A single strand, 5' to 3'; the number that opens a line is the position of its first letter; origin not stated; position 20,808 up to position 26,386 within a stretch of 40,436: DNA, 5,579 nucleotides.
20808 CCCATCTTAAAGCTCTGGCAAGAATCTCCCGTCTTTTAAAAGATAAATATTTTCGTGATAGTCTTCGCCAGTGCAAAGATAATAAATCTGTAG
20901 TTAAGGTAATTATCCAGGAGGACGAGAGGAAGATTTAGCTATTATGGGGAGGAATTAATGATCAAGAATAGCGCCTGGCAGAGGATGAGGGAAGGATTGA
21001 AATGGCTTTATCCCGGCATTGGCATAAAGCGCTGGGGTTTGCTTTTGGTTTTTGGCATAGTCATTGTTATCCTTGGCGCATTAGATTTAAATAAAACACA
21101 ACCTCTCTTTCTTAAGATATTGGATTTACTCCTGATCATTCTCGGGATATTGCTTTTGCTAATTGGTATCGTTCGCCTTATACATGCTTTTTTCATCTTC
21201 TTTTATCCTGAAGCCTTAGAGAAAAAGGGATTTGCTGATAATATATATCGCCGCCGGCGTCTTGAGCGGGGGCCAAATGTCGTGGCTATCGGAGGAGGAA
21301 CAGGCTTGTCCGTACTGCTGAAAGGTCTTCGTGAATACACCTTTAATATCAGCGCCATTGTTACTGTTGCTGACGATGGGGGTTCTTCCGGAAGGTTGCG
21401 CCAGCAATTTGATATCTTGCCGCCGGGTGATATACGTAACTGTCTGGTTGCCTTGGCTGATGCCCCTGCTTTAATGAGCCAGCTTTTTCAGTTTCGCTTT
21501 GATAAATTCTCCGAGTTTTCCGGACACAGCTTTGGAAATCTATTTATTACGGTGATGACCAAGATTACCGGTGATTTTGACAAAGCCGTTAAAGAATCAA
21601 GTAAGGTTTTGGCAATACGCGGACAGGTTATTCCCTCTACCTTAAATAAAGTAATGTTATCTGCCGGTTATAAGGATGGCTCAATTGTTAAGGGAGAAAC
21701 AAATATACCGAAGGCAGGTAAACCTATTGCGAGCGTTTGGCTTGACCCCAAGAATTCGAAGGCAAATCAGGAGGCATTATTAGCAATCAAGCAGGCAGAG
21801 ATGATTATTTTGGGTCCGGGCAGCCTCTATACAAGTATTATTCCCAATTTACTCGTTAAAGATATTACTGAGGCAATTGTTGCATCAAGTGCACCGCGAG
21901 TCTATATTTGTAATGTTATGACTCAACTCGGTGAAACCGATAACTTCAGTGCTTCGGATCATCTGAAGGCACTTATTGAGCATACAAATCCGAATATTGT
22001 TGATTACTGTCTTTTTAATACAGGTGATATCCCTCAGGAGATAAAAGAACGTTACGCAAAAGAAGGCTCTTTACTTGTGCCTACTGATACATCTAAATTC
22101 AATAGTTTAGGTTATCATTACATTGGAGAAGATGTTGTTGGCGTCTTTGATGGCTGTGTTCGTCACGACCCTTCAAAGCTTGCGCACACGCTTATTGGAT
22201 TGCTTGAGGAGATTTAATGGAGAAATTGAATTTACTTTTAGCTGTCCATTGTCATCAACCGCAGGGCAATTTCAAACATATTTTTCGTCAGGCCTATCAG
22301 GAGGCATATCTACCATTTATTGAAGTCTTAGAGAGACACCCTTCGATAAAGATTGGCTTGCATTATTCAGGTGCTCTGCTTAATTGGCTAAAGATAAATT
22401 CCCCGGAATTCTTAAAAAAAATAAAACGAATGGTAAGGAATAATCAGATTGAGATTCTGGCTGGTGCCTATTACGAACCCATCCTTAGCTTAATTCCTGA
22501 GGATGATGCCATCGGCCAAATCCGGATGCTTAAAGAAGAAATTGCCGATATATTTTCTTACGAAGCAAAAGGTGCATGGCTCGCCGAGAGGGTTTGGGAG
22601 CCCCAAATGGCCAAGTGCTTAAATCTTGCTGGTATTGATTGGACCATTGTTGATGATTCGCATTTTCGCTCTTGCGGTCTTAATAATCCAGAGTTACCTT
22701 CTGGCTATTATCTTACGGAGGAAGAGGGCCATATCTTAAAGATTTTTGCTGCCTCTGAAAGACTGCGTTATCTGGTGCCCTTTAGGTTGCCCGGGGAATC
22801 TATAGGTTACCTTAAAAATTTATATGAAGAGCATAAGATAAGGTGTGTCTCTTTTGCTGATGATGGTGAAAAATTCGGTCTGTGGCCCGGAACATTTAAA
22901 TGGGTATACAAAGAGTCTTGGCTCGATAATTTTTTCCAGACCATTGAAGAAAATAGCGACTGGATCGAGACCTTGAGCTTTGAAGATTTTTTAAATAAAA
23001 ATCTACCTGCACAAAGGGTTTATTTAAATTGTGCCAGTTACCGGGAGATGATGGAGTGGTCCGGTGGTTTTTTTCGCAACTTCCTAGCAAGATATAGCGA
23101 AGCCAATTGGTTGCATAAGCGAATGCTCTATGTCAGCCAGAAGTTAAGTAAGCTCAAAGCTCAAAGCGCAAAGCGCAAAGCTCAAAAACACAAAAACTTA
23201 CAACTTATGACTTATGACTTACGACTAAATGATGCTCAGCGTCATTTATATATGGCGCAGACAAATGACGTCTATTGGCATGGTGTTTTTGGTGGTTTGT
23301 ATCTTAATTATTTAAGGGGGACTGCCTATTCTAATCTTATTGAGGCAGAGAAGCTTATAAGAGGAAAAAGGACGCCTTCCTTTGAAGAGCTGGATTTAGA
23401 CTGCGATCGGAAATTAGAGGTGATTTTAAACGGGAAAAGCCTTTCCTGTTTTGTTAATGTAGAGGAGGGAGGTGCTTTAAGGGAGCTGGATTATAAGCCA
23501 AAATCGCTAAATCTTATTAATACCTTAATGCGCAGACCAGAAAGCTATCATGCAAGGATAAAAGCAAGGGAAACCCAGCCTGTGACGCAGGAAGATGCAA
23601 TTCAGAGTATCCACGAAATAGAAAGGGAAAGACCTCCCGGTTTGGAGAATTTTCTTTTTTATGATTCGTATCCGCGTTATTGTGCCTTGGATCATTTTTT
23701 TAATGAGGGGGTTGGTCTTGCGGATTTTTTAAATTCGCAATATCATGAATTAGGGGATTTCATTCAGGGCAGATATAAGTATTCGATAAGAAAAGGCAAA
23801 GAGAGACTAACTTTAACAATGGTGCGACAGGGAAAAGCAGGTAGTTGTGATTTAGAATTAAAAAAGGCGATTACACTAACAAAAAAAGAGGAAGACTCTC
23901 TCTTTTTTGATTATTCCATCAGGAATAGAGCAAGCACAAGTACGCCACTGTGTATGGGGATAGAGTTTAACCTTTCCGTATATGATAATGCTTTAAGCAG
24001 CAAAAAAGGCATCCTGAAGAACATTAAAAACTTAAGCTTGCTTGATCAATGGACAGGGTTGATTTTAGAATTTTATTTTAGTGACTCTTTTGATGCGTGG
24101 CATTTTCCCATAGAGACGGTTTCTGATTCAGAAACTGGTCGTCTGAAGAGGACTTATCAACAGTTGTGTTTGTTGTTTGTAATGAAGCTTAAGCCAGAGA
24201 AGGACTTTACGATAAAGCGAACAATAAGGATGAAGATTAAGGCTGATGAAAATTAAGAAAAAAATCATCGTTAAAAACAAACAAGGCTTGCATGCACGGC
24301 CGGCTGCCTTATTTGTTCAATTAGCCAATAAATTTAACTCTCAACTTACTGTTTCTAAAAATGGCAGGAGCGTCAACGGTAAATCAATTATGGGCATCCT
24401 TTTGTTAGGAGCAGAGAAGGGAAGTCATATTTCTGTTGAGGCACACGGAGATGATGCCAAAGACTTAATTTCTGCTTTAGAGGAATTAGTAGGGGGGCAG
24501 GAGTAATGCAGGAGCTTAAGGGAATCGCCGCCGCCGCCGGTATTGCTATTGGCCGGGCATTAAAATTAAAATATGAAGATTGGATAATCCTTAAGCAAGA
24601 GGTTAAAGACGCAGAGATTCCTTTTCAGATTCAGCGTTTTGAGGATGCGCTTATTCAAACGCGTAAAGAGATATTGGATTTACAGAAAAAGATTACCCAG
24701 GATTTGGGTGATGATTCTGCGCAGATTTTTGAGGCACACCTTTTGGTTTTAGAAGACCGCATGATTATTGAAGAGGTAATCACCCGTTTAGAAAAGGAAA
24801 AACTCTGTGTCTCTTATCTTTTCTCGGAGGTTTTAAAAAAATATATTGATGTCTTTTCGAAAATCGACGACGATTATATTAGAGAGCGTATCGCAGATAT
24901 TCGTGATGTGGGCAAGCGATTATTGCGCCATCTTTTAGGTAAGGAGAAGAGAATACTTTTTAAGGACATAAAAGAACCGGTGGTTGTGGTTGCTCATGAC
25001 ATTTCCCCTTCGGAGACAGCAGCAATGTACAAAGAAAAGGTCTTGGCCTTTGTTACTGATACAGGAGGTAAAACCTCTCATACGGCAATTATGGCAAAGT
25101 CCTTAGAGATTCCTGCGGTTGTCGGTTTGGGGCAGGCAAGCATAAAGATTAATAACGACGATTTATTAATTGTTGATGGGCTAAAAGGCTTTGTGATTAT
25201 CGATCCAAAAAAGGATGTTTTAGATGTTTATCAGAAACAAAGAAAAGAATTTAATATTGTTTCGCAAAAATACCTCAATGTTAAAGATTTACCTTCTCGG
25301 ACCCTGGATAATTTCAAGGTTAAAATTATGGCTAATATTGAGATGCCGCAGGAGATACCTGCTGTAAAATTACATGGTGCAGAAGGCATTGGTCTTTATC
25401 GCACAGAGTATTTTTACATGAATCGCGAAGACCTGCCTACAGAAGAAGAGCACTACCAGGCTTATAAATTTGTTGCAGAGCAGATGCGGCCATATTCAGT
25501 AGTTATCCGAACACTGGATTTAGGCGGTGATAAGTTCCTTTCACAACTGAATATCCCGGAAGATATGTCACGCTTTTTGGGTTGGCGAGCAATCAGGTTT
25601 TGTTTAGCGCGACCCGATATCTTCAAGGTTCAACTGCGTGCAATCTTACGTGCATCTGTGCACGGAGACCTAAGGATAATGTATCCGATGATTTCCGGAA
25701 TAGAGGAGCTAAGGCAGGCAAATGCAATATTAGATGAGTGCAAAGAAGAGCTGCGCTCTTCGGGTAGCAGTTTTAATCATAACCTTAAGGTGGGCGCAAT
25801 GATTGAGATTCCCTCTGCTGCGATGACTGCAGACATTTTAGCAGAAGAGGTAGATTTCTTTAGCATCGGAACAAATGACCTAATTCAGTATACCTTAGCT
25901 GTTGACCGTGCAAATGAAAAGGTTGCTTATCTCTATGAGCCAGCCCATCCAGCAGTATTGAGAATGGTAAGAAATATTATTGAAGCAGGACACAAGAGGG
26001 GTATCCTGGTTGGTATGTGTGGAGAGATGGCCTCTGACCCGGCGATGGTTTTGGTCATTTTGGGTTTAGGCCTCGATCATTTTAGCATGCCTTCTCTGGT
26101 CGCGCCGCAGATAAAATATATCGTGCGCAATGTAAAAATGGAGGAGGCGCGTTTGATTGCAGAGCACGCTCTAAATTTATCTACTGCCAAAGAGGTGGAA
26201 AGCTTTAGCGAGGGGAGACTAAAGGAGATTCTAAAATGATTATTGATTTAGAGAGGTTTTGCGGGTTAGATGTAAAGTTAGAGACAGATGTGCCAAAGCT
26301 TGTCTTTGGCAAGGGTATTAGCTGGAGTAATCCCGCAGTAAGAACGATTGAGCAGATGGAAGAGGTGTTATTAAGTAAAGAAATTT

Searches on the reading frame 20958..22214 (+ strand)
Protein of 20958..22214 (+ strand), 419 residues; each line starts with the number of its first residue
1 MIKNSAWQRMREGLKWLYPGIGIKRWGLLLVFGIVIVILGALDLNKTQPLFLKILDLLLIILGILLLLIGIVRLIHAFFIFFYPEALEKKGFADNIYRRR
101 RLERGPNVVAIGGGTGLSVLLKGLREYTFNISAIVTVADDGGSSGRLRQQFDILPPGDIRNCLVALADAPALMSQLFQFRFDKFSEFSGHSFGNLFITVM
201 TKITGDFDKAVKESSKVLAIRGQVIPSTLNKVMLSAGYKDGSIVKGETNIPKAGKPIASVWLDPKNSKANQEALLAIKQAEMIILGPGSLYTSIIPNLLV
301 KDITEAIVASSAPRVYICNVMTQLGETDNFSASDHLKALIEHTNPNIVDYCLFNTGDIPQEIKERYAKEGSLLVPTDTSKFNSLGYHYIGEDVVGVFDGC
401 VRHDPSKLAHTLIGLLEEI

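Call 40: search_protein_families(library=pfam, proteins=[window:20958-22214:+], max_evalue=0.00001)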
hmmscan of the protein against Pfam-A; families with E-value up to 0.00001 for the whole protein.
window:20958-22214:+ (419 aa): 1 family
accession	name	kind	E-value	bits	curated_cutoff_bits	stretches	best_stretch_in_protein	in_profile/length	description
PF01933.23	CofD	-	1.1e-112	376.4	30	1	108-393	1-289/290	2-phospho-L-lactate transferase CofD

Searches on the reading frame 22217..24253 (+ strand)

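Call 41: search_protein_families(library=pfam, proteins=[window:22217-24253:+], max_evalue=0.00001)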
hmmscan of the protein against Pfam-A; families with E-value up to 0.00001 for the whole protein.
window:22217-24253:+ (679 aa): 3 families
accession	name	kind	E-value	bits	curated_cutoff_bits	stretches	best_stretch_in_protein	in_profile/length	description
PF09095.17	AmyA-gluTrfs_C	-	2.3e-58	198.5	22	1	393-667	1-281/284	Alpha-amylase/4-alpha-glucanotransferase, C-terminal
PF03065.20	Glyco_hydro_57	-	1.5e-49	169.3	21.2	1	19-270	36-290/291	Glycosyl hydrolase family 57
PF09094.16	AmyA-A_glucT_m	-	4.1e-27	94.9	27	1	284-380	1-79/80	Alpha-amylase/4-alpha-glucanotransferase, middle domain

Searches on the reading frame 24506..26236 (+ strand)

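Call 41: search_protein_families(library=pfam, proteins=[window:24506-26236:+], max_evalue=0.00001)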
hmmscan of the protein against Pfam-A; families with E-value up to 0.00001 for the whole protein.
window:24506-26236:+ (577 aa): 3 families
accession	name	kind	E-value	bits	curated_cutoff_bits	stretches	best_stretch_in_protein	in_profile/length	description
PF02896.24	PEP-utilizers_C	-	9e-114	380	22.8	1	258-544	6-292/293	PEP-utilising enzyme, PEP-binding domain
PF05524.18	PEP-utilisers_N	-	7.1e-28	97.6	24.4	1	5-128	1-121/121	PEP-utilising enzyme, N-terminal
PF00391.29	PEP-utilizers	-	6.2e-25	87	23.1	1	155-228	1-72/72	PEP-utilising enzyme, mobile domain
